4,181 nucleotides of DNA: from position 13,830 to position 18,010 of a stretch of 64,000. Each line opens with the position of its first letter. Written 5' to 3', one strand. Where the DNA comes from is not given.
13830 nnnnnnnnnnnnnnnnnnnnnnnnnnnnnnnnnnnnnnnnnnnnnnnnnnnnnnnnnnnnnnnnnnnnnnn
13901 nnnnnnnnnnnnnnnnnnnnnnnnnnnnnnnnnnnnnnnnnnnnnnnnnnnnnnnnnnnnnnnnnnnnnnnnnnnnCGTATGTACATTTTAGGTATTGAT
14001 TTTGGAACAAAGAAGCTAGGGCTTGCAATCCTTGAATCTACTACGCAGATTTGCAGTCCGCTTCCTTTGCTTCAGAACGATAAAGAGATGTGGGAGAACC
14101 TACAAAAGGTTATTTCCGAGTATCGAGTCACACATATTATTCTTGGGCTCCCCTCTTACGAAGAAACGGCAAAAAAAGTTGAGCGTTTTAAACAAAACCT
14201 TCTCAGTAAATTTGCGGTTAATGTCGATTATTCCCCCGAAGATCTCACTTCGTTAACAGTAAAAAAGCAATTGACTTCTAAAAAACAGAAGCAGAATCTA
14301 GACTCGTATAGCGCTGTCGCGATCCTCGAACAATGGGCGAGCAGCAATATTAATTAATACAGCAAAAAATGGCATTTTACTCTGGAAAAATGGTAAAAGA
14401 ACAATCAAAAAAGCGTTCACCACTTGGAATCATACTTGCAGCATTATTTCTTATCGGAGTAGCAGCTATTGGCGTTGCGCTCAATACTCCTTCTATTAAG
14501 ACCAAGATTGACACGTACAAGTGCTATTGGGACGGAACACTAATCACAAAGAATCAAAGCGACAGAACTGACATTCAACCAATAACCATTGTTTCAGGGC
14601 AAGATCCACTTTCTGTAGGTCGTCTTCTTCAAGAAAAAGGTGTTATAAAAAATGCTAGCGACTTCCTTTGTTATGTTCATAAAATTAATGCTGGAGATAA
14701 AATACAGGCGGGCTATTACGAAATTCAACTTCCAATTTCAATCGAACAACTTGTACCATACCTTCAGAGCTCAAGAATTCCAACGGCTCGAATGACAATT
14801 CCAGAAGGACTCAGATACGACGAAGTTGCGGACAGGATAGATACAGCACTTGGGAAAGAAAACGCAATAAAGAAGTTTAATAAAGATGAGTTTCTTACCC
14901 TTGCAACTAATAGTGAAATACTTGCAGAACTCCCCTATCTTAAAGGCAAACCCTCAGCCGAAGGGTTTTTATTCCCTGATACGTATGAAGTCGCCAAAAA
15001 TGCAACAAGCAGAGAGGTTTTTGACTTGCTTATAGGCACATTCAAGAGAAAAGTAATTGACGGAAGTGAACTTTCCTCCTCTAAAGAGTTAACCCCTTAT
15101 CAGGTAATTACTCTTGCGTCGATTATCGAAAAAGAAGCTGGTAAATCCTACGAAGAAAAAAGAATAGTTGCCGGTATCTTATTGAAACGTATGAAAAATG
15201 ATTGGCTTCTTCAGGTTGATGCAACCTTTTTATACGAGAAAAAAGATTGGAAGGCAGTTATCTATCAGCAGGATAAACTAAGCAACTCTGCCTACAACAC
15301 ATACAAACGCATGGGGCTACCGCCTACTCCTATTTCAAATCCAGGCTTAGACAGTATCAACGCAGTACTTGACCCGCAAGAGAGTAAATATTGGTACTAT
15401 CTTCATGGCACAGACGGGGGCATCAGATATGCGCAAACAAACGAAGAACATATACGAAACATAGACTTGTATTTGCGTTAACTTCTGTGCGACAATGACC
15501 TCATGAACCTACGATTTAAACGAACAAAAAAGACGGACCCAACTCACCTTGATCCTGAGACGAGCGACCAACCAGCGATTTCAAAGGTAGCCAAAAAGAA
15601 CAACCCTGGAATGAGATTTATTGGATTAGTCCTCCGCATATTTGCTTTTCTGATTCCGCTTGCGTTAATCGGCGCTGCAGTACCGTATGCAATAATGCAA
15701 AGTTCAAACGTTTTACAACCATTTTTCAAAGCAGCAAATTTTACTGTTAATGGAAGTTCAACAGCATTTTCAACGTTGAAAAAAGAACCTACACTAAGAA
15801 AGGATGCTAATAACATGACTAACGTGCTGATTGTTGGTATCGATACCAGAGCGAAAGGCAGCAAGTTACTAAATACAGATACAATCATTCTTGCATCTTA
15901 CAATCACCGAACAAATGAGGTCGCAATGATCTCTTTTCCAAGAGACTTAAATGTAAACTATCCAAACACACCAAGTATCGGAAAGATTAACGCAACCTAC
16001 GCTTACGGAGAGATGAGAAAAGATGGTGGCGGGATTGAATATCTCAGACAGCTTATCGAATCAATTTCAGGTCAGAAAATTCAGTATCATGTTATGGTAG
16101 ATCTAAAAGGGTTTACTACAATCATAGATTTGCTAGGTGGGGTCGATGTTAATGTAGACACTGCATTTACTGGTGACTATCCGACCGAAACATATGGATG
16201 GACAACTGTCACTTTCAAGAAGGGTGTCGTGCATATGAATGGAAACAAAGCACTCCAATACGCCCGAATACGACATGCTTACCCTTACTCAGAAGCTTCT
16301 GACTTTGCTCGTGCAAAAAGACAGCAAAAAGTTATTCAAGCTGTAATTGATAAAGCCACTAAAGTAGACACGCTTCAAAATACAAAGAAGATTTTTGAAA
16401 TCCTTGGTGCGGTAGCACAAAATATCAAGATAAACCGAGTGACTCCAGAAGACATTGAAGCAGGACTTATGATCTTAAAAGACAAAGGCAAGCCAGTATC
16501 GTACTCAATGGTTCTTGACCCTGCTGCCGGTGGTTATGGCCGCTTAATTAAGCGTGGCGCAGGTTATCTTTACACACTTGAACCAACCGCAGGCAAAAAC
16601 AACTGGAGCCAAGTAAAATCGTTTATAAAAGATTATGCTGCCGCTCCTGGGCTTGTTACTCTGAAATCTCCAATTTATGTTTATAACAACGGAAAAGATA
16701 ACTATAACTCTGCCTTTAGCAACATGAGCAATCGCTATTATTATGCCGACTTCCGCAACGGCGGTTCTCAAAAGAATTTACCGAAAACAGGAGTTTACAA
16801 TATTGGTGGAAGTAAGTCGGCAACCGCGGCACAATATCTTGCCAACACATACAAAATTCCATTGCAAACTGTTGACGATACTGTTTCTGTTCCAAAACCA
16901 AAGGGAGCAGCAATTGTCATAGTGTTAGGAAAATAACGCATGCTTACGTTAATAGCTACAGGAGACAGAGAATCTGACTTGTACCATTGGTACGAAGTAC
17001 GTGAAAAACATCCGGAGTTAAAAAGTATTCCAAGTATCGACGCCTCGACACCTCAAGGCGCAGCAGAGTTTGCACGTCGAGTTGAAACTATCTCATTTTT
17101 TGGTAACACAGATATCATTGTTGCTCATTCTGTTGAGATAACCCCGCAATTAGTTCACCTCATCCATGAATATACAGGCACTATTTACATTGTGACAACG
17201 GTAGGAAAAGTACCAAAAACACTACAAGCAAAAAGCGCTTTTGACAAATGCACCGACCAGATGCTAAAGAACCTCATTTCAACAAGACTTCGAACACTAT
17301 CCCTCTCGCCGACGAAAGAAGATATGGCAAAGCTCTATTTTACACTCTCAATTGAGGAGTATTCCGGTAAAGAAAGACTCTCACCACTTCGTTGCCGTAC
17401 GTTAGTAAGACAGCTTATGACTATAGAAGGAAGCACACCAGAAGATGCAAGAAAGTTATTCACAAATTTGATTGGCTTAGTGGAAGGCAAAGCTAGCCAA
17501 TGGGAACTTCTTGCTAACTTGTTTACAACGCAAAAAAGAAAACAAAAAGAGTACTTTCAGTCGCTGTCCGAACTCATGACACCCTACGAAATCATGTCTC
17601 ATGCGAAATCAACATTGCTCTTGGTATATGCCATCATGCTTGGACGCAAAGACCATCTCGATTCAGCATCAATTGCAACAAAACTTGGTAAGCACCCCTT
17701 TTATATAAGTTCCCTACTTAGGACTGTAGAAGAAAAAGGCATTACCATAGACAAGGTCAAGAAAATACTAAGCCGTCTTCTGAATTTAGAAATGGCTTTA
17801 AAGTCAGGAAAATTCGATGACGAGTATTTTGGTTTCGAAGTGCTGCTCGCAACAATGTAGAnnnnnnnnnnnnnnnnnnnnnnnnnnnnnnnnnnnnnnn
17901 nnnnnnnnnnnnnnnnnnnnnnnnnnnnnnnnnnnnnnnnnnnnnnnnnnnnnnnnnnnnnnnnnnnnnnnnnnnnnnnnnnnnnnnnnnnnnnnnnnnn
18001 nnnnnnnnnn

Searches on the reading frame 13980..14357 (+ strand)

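Call 39: search_protein_families(library=pfam, proteins=[window:13980-14357:+], max_evalue=0.0001)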
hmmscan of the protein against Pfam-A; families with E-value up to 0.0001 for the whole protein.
window:13980-14357:+ (125 aa): 1 family
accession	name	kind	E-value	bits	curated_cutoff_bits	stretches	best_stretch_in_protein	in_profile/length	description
PF03652.20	RuvX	-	5.6e-26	91.9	29.2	1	1-119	1-131/134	Holliday junction resolvase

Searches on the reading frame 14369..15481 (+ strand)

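Call 39: search_protein_families(library=pfam, proteins=[window:14369-15481:+], max_evalue=0.0001)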
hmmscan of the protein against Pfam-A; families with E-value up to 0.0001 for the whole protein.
window:14369-15481:+ (370 aa): 1 family
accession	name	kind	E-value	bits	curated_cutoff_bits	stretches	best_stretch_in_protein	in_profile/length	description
PF02618.21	YceG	-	6.9e-70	236.1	32.4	1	72-365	1-273/275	YceG-like family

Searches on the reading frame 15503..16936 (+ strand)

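Call 39: search_protein_families(library=pfam, proteins=[window:15503-16936:+], max_evalue=0.0001)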
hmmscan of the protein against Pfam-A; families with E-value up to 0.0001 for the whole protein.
window:15503-16936:+ (477 aa): 1 family
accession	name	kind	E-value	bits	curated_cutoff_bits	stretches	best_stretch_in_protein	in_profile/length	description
PF03816.19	LytR_cpsA_psr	-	8.5e-38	130.3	24.6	1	124-286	1-149/150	LytR_cpsA_psr family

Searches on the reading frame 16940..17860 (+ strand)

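Call 39: search_protein_families(library=pfam, proteins=[window:16940-17860:+], max_evalue=0.0001)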
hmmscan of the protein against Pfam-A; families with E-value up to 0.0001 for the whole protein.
window:16940-17860:+ (306 aa): 1 family
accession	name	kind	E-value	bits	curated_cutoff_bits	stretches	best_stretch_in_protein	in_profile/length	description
PF21694.2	DNA_pol3_delta_C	-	9.4e-09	35.7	27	1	192-304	9-119/121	DNA polymerase III delta subunit, C-terminal domain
